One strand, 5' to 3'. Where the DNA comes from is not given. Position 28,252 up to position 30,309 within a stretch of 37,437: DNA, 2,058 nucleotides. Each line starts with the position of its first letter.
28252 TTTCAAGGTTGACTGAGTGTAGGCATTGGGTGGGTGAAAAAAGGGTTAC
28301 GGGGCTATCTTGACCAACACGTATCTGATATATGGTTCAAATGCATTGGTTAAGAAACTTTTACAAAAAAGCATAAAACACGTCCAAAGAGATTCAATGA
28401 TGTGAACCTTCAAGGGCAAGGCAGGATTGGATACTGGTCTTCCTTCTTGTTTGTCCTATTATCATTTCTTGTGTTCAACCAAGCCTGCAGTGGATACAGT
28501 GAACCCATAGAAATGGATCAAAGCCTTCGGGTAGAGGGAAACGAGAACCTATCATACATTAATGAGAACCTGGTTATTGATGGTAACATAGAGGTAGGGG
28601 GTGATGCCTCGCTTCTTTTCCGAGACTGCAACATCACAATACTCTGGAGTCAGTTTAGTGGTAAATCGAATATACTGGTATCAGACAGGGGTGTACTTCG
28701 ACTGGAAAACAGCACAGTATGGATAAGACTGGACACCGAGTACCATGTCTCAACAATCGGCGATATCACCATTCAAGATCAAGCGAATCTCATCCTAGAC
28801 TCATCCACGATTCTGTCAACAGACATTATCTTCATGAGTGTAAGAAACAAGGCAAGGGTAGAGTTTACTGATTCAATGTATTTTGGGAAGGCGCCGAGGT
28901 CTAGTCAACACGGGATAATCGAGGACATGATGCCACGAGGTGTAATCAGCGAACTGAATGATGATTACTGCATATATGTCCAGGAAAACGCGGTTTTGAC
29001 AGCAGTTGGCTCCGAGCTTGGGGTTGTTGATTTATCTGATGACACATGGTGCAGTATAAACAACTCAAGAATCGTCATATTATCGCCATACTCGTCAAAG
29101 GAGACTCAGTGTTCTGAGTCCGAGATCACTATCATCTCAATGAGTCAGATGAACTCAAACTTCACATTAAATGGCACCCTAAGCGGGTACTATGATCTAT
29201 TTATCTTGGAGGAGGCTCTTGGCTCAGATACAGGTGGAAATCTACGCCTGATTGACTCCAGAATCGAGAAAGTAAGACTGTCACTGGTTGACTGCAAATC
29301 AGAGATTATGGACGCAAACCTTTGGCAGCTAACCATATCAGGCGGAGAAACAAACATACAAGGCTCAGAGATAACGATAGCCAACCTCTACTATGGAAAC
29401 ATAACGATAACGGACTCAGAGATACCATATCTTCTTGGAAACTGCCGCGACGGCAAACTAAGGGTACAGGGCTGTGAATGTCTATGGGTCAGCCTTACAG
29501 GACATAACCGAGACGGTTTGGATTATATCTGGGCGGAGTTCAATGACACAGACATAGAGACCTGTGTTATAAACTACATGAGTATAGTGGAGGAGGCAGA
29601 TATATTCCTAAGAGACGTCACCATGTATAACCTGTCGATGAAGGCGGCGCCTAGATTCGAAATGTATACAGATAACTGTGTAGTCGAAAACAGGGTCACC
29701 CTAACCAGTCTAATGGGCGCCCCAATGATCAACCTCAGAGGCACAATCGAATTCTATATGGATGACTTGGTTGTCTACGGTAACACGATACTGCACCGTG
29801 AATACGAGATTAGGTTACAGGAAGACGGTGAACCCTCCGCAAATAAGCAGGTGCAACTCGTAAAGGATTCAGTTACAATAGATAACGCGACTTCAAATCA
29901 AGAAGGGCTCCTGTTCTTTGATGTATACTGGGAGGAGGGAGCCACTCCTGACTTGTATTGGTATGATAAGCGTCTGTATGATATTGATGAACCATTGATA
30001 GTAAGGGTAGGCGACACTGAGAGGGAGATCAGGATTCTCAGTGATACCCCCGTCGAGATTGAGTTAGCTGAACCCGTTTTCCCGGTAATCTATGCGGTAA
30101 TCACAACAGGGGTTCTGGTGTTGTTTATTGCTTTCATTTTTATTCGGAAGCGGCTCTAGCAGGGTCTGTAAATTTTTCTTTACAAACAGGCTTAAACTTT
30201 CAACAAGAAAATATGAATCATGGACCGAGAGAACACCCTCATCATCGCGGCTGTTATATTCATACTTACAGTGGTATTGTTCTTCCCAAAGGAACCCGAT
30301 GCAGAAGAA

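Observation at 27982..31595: A diverged duplicate of the pth2 3' end brackets a two-gene surface-protein cassette; this looks like an att-like integration scar without an integrase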

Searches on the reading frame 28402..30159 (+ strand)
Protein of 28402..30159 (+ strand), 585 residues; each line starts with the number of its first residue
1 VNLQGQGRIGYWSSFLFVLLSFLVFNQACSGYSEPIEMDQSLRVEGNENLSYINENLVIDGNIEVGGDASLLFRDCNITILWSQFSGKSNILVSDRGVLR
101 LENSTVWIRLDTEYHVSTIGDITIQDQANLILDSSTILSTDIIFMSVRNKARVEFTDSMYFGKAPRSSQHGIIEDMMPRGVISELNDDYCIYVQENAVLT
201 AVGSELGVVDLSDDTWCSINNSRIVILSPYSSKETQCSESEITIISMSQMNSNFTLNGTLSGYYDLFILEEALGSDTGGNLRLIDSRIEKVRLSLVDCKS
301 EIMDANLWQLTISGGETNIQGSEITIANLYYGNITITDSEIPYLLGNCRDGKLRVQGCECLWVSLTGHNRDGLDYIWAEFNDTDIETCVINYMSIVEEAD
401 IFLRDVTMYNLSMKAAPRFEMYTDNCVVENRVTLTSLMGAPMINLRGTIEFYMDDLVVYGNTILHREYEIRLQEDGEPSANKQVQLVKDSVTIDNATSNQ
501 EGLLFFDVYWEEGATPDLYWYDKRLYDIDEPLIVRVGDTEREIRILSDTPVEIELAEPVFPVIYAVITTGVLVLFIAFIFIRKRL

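Call 7: search_protein_families(library=pfam, proteins=[window:28402-30159:+], max_evalue=0.01)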
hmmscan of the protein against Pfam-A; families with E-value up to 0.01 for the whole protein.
window:28402-30159:+ (585 aa): 0 families

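Call 18: find_encoding_contigs(protein=window:28402-30159:+, flank=10000, max_places=10)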
Protein window:28402-30159:+ (585 aa): no gene with exactly this product is on record in the collection.

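Call 19: find_homologous_proteins(query=window:28402-30159:+)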
Query window:28402-30159:+ (585 aa): 7 proteins with E <= 0.001 among 8000 candidates.
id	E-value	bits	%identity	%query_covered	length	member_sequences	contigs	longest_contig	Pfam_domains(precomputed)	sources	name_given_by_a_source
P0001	0.0e+0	1304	99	100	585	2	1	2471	-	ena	-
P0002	4.8e-230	783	64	97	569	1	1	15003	-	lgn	-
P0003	2.2e-228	778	64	97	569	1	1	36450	-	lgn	-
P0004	6.0e-227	773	62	100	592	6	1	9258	-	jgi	-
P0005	3.4e-173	595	51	98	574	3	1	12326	-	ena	-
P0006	1.3e-170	587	51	98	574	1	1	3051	-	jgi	-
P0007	2.2e-134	467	46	93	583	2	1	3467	-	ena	-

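Call 21: find_encoding_contigs(protein=P0003, flank=10000, max_places=3)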
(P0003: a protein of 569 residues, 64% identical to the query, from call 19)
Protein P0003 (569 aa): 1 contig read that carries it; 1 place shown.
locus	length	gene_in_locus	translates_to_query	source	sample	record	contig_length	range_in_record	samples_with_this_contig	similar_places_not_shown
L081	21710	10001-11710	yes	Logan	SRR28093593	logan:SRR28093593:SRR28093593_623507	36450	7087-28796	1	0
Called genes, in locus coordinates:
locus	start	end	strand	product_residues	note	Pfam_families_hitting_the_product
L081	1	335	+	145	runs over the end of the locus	-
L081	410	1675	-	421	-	PF00079:Serpin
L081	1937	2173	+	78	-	-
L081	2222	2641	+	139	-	PF00903:Glyoxalase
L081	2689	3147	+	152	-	PF00383:dCMP_cyt_deam_1, PF14437:MafB19-deam, PF14439:Bd3614-deam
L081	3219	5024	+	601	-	PF08439:Peptidase_M3_N, PF01432:Peptidase_M3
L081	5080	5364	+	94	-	-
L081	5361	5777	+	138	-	PF01850:PIN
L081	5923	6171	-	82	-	PF23477:zf_Tbcl_2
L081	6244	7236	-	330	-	PF01207:Dus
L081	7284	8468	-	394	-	PF01053:Cys_Met_Meta_PP, PF00155:Aminotran_1_2 (weak)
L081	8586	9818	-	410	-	PF07690:MFS_1, PF12832:MFS_1_like, PF07690:MFS_1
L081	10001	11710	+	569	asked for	-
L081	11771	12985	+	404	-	PF01094:ANF_receptor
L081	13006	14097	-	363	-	PF12679:ABC2_membrane_2 (weak), PF12698:ABC2_membrane_3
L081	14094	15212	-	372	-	PF12698:ABC2_membrane_3, PF01061:ABC2_membrane (weak)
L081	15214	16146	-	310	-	PF13476:AAA_23 (weak), PF00005:ABC_tran, PF13304:AAA_21 (faint)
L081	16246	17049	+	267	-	PF01978:TrmB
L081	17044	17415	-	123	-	PF01981:PTH2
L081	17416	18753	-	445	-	PF01336:tRNA_anti-codon, PF00152:tRNA-synt_2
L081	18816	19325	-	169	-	-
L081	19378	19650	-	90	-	PF01918:Alba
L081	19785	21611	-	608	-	PF07969:Amidohydro_3, PF01979:Amidohydro_1 (weak), PF07969:Amidohydro_3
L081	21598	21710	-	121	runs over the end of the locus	PF26247:DUF8058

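Call 22: find_encoding_contigs(protein=P0002, flank=10000, max_places=3)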
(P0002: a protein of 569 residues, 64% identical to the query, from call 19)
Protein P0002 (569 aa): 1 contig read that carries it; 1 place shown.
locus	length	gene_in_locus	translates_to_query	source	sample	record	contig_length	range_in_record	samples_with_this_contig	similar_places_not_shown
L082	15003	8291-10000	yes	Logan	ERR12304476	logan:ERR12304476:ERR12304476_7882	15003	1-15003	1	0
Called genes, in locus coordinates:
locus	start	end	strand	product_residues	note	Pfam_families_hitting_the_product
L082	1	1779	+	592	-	?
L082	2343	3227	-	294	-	PF02274:ADI (faint), PF19420:DDAH_eukar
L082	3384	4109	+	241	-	PF01925:TauE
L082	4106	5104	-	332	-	PF01207:Dus, PF01180:DHO_dh (weak)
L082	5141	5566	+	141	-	-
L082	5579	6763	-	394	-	PF01053:Cys_Met_Meta_PP, PF00155:Aminotran_1_2 (weak)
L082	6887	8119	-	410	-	PF07690:MFS_1, PF12832:MFS_1_like, PF07690:MFS_1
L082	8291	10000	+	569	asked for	-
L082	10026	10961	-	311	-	PF04055:Radical_SAM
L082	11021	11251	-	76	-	-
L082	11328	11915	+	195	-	PF09719:C_GCAxxG_C_C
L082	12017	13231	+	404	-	PF01094:ANF_receptor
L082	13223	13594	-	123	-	PF01981:PTH2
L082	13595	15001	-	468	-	?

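Call 25: find_encoding_contigs(protein=P0001, flank=10000, max_places=5)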
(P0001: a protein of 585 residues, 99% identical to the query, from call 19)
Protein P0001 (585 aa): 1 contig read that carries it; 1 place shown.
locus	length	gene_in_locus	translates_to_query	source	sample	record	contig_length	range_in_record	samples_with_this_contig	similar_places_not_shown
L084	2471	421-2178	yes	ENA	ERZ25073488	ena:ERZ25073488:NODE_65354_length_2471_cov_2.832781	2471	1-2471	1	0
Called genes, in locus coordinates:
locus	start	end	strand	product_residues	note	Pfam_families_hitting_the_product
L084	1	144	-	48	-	?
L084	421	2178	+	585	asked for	-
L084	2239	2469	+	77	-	?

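Call 26: find_encoding_contigs(protein=P0004, flank=10000, max_places=3)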
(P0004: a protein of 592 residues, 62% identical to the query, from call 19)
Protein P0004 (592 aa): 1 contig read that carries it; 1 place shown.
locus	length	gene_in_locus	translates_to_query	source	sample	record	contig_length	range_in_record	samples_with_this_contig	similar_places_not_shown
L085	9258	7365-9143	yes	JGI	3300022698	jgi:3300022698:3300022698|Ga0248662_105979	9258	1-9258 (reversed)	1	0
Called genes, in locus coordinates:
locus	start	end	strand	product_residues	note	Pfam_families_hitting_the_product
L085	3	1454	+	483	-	?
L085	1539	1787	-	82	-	PF23477:zf_Tbcl_2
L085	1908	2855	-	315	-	PF02274:ADI (faint), PF19420:DDAH_eukar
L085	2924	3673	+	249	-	PF01925:TauE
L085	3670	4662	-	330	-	PF01207:Dus, PF00977:His_biosynth (faint)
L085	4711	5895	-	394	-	PF01053:Cys_Met_Meta_PP, PF00155:Aminotran_1_2 (weak)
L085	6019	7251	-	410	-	PF12832:MFS_1_like, PF07690:MFS_1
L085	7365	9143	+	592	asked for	-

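Call 27: find_encoding_contigs(protein=P0005, flank=10000, max_places=3)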
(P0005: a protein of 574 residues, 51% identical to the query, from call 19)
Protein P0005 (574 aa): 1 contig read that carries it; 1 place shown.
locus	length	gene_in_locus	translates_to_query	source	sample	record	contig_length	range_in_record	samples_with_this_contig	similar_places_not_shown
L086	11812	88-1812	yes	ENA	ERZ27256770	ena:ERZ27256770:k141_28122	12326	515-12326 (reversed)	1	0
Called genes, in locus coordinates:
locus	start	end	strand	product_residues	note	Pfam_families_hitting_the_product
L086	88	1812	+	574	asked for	-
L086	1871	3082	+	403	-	PF01094:ANF_receptor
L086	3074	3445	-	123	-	PF01981:PTH2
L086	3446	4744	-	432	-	PF01336:tRNA_anti-codon, PF00152:tRNA-synt_2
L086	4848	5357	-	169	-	-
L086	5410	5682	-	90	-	PF01918:Alba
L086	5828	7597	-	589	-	PF07969:Amidohydro_3, PF01979:Amidohydro_1 (weak)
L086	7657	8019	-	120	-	PF26247:DUF8058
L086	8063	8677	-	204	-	PF00174:Oxidored_molyb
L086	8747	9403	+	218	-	PF00730:HhH-GPD, PF00633:HHH (faint)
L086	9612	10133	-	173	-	PF25087:GMPPB_C (faint), PF25084:LbH_EIF2B, PF00132:Hexapep (weak)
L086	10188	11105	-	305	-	PF02445:NadA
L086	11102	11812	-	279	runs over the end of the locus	PF02749:QRPTase_N, PF01729:QRPTase_C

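Call 45: find_related_loci(query=window:28402-30159:+, collection=viral_contigs, flank=5000)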
Query window:28402-30159:+ (585 aa) in viral_contigs; peptide patterns used: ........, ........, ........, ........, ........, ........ (x = any residue, [..] = any of these).
1 stretches matched a pattern, but none encodes a relative of the query by tblastn (E <= 1e-3).

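Call 47: search_dna_similar(query=window:28402-30159:+, collection=plasmids, mode=protein, max_evalue=0.001, max_rows=5)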
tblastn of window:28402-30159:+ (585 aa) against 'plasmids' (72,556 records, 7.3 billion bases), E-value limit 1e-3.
No match.

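Call 48: search_dna_similar(query=window:28402-30159:+, collection=phages, mode=protein, max_evalue=0.001, max_rows=5)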
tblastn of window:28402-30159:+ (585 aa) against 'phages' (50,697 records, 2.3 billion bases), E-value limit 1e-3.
No match.
